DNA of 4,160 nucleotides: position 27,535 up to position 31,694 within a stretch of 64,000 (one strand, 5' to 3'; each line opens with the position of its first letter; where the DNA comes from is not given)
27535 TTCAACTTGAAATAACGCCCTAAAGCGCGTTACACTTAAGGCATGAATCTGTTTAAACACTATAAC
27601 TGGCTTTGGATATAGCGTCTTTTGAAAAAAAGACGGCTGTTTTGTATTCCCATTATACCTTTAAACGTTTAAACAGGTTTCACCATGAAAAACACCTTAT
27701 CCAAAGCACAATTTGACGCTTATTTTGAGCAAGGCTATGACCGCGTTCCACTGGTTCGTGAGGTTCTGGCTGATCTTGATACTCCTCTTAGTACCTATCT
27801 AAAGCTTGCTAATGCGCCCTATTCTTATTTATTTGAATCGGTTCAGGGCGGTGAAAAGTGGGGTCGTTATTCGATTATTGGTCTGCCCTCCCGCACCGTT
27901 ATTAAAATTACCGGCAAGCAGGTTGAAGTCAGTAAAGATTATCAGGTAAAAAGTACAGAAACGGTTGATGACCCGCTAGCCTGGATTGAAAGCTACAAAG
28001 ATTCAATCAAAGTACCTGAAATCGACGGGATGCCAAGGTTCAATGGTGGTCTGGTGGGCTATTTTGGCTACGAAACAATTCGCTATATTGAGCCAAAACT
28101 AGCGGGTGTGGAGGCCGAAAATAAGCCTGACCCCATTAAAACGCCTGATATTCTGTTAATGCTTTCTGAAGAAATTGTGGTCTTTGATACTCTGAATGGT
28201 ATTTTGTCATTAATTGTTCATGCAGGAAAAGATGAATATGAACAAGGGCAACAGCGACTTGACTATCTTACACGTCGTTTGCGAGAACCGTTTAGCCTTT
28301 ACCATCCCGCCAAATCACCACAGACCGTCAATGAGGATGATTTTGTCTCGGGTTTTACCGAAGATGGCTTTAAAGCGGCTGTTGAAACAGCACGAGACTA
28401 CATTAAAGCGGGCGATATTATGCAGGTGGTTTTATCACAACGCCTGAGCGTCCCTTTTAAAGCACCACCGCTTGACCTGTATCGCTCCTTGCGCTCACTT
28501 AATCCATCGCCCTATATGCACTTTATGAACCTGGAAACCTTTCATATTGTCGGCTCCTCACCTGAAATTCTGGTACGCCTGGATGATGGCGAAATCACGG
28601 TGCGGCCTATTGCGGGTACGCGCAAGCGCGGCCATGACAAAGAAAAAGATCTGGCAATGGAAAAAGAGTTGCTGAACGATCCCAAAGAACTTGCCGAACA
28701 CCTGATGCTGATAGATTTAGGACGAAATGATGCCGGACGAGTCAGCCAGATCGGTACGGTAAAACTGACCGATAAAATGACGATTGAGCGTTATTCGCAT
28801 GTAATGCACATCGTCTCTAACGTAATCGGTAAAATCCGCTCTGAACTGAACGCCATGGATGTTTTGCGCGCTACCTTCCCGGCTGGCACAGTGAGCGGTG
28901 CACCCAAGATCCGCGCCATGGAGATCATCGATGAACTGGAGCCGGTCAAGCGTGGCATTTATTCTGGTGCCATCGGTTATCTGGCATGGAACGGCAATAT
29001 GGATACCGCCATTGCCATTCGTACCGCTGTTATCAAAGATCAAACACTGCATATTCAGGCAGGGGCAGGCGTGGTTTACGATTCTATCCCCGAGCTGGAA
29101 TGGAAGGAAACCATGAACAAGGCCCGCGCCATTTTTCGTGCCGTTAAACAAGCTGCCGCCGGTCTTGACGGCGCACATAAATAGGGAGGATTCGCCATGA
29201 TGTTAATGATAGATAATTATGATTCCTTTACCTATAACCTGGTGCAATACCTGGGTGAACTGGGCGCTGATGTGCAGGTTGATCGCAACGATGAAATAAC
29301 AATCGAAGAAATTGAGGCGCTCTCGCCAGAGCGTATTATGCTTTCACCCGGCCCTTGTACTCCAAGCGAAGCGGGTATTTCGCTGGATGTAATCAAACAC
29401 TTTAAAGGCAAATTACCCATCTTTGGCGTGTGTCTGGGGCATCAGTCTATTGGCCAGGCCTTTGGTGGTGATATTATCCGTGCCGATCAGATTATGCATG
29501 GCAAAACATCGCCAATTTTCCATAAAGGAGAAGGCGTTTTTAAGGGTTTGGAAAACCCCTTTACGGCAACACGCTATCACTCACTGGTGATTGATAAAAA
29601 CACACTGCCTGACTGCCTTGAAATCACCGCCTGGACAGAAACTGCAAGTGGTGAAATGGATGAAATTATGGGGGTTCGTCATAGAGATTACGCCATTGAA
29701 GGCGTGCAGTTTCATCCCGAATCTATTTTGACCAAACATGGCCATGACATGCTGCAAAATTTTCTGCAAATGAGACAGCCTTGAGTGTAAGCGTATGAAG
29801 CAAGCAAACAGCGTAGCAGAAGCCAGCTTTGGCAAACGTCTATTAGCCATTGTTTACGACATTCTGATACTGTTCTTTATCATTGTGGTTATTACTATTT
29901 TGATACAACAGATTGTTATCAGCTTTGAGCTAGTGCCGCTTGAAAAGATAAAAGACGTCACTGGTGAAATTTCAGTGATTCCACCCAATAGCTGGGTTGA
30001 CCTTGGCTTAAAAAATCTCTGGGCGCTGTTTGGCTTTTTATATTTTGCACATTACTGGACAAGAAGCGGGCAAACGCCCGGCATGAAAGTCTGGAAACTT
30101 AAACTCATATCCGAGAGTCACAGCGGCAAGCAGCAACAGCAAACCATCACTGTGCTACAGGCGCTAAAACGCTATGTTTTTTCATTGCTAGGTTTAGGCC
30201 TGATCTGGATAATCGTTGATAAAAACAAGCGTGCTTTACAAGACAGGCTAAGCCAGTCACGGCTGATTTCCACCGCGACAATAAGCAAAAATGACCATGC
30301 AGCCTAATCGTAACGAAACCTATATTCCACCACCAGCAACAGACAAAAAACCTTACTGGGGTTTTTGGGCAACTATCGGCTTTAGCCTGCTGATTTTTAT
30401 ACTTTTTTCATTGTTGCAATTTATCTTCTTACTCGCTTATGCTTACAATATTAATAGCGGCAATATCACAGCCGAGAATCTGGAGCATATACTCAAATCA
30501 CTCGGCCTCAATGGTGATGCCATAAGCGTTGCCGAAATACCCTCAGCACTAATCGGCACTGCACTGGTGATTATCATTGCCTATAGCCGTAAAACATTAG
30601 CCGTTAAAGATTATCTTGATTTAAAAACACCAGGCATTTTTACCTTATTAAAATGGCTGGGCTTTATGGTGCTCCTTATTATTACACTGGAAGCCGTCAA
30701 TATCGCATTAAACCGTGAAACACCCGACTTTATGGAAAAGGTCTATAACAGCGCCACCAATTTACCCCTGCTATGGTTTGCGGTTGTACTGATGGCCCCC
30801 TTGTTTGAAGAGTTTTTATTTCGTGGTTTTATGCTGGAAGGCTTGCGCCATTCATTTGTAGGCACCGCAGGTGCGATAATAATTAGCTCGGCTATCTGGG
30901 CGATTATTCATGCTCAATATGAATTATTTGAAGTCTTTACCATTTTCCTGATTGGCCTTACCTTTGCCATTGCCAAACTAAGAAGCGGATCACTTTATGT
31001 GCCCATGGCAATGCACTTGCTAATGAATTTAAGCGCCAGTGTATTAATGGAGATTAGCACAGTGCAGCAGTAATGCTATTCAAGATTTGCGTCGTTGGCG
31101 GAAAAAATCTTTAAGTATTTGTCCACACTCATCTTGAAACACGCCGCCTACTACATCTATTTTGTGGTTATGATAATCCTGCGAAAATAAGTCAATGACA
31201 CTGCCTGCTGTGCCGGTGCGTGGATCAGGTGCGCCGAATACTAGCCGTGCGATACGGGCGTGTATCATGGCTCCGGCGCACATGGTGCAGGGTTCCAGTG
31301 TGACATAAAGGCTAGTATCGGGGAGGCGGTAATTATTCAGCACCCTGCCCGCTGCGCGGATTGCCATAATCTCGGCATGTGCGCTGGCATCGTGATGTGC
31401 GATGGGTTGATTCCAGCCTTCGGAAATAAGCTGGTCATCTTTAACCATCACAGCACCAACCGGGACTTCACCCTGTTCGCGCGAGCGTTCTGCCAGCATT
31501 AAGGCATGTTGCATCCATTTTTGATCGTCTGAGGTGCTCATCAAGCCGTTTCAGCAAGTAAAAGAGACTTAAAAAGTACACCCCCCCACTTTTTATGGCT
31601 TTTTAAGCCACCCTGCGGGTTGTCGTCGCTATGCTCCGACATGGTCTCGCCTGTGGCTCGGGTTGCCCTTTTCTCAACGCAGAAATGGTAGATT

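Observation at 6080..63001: Dense family of ~35-bp C6-7-core repeats: 16 motif copies at 14 loci in 64 kb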

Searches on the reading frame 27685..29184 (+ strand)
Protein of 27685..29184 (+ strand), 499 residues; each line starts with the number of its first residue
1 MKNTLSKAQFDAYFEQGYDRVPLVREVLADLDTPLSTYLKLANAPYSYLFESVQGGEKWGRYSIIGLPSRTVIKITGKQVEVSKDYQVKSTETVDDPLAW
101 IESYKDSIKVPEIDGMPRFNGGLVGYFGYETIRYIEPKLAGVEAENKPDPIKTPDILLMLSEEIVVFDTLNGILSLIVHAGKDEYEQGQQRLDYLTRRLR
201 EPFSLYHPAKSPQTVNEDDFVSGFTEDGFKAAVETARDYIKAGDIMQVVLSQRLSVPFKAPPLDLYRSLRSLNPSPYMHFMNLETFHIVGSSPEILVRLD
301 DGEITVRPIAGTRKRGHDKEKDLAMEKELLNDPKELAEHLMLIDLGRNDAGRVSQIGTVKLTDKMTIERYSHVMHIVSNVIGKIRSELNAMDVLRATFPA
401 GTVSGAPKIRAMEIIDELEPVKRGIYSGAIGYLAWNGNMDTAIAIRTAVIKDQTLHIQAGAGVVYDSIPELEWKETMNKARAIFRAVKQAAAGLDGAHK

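Call 58: search_protein_families(library=pfam, max_evalue=0.00001, proteins=[window:27685-29184:+])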
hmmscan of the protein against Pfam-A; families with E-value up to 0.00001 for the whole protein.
window:27685-29184:+ (499 aa): 2 families
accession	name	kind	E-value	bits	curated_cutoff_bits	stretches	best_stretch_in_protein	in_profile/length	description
PF00425.24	Chorismate_bind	-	2.3e-93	312.9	27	1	226-479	2-257/257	chorismate binding enzyme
PF04715.19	Anth_synt_I_N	-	3.9e-32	111.9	23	1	30-172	1-136/140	Anthranilate synthase component I, N terminal region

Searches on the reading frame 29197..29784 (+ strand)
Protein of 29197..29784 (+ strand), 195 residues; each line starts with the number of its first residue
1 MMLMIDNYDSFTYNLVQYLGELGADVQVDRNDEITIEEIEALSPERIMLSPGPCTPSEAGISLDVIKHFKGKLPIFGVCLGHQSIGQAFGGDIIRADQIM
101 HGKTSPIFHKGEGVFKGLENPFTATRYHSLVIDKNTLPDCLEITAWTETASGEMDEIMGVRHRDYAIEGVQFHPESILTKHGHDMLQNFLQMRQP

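Call 58: search_protein_families(library=pfam, max_evalue=0.00001, proteins=[window:29197-29784:+])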
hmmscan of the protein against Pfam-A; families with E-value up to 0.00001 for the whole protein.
window:29197-29784:+ (195 aa): 2 families
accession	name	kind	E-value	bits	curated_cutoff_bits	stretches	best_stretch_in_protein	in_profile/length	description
PF00117.34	GATase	-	1.3e-63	214.5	22.8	1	3-190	1-187/190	Glutamine amidotransferase class-I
PF07722.19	Peptidase_C26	-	4.2e-08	33.7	20.5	1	69-175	102-219/219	Peptidase C26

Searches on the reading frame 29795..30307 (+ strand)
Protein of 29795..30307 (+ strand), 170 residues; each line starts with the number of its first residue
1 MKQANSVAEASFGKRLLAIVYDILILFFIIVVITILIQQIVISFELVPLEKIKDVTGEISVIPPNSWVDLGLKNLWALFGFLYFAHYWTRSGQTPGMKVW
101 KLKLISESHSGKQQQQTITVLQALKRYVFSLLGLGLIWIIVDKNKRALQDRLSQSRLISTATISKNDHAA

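Call 58: search_protein_families(library=pfam, max_evalue=0.00001, proteins=[window:29795-30307:+])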
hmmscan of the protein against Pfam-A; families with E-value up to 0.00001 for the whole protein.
window:29795-30307:+ (170 aa): 1 family
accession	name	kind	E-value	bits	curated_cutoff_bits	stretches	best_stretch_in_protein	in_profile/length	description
PF06271.18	RDD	-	1.3e-18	68.1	24.1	1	10-153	2-136/137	RDD family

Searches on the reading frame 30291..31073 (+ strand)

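Call 58: search_protein_families(library=pfam, max_evalue=0.00001, proteins=[window:30291-31073:+])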
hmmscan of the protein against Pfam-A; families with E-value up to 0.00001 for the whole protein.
window:30291-31073:+ (260 aa): 1 family
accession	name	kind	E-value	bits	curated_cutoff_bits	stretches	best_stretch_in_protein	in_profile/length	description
PF02517.21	Rce1-like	-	4.8e-20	72.1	22.4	1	157-247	3-92/93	Type II CAAX prenyl endopeptidase Rce1-like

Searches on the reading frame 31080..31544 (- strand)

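Call 58: search_protein_families(library=pfam, max_evalue=0.00001, proteins=[window:31080-31544:-])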
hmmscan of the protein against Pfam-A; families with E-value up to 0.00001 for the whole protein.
window:31080-31544:- (154 aa): 3 families
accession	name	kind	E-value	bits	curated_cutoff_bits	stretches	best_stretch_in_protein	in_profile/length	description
PF14437.12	MafB19-deam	-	1.2e-37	129.4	27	1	6-152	2-142/142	MafB19-like deaminase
PF00383.29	dCMP_cyt_deam_1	-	5.1e-31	107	25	1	5-104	2-101/102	Cytidine and deoxycytidylate deaminase zinc-binding region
PF14439.12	Bd3614-deam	-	3e-06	27.7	38.5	1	32-98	14-79/113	Bd3614-like deaminase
